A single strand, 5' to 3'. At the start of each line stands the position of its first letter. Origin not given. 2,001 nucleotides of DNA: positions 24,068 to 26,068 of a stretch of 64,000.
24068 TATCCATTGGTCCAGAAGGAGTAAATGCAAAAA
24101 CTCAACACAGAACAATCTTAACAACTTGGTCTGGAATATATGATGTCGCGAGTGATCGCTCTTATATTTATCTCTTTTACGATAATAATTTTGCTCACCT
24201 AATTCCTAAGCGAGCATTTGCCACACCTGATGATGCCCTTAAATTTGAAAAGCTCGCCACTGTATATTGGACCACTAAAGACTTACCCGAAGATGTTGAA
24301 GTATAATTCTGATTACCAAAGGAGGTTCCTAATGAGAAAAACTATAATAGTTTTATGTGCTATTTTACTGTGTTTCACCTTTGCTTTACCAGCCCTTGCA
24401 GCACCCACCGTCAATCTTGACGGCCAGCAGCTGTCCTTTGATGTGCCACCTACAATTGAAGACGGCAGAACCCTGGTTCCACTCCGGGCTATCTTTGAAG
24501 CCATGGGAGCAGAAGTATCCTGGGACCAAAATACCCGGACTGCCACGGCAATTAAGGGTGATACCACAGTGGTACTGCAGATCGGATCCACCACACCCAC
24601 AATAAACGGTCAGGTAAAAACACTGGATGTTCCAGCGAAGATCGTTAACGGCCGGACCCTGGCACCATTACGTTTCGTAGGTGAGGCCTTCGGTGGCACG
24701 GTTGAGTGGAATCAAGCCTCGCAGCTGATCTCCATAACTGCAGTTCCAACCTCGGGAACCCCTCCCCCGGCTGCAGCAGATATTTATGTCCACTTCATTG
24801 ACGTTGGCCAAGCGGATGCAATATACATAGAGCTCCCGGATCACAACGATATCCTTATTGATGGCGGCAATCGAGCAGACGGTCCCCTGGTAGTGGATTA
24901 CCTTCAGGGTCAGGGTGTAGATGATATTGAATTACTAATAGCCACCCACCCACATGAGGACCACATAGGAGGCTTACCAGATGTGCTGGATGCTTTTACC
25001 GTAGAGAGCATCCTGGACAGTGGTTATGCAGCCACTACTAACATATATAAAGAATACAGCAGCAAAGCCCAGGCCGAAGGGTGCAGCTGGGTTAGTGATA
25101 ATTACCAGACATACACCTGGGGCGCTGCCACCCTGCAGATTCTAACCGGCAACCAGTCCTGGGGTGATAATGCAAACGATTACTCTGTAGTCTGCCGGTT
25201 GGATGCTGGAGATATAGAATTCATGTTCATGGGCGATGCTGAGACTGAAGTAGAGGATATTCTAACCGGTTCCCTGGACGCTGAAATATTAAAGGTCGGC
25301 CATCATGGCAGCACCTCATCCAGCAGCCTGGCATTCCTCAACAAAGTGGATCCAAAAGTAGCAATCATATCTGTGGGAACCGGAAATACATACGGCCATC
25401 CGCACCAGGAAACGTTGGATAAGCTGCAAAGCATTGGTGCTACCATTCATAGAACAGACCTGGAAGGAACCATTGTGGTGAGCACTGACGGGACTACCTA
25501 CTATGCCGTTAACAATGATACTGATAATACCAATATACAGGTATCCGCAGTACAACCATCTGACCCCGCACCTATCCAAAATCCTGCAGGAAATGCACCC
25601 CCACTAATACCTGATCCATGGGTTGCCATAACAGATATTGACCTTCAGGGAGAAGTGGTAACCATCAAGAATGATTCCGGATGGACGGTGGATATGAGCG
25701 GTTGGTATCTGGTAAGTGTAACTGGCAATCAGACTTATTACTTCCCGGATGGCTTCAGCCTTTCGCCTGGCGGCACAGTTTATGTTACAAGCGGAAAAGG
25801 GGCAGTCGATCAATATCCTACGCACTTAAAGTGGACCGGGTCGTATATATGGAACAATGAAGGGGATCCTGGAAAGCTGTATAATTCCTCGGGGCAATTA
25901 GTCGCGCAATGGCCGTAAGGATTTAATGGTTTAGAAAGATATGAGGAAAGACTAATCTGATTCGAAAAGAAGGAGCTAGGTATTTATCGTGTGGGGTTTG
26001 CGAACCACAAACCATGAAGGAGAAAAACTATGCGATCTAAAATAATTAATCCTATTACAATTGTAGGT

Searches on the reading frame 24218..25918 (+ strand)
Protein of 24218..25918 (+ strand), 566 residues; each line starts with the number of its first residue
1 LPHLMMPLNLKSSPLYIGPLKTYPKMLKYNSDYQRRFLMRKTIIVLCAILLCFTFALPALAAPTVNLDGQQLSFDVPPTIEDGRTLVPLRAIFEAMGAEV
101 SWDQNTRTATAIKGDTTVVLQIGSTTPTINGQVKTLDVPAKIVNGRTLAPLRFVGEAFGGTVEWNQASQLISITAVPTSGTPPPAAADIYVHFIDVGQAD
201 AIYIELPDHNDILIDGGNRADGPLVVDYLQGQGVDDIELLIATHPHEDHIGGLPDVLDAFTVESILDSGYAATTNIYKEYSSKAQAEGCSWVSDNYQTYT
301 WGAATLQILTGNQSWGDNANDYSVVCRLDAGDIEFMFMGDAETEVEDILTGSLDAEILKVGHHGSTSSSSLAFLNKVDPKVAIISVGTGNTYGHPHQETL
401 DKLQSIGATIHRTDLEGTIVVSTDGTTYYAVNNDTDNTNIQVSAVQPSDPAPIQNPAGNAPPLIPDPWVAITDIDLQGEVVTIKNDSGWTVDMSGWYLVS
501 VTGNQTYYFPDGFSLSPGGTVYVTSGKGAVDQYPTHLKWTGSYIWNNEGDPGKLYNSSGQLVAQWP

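Call 47: search_protein_families(library=pfam, proteins=[window:24218-25918:+], max_evalue=0.00001)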
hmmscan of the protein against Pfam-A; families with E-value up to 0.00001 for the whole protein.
window:24218-25918:+ (566 aa): 3 families
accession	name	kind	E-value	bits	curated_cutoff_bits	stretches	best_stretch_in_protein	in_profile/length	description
PF07833.16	Cu_amine_oxidN1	-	1.4e-40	138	24.2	1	67-173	2-108/108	Copper amine oxidase N-terminal domain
PF00753.33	Lactamase_B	-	9.9e-18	65.2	22.7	1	195-387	2-195/196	Metallo-beta-lactamase superfamily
PF00932.25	LTD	-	6.7e-16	59.1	34.3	1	469-564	8-104/109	Lamin Tail Domain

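Call 71: search_protein_families(library=phrogs, proteins=[window:24218-25918:+], max_evalue=0.00001)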
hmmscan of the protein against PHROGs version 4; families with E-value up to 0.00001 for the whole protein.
window:24218-25918:+ (566 aa): 4 families
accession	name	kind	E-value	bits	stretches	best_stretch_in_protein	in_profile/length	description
phrog_14556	-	unknown function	7.3e-72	243.5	1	185-428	131-377/451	-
phrog_7043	-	tail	1.4e-66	226.8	2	175-427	609-880/1077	tail protein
phrog_36445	-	unknown function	3.5e-25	89.9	1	304-420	57-175/195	-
phrog_23118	-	unknown function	1.5e-06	29.4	0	65-118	42-93/180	-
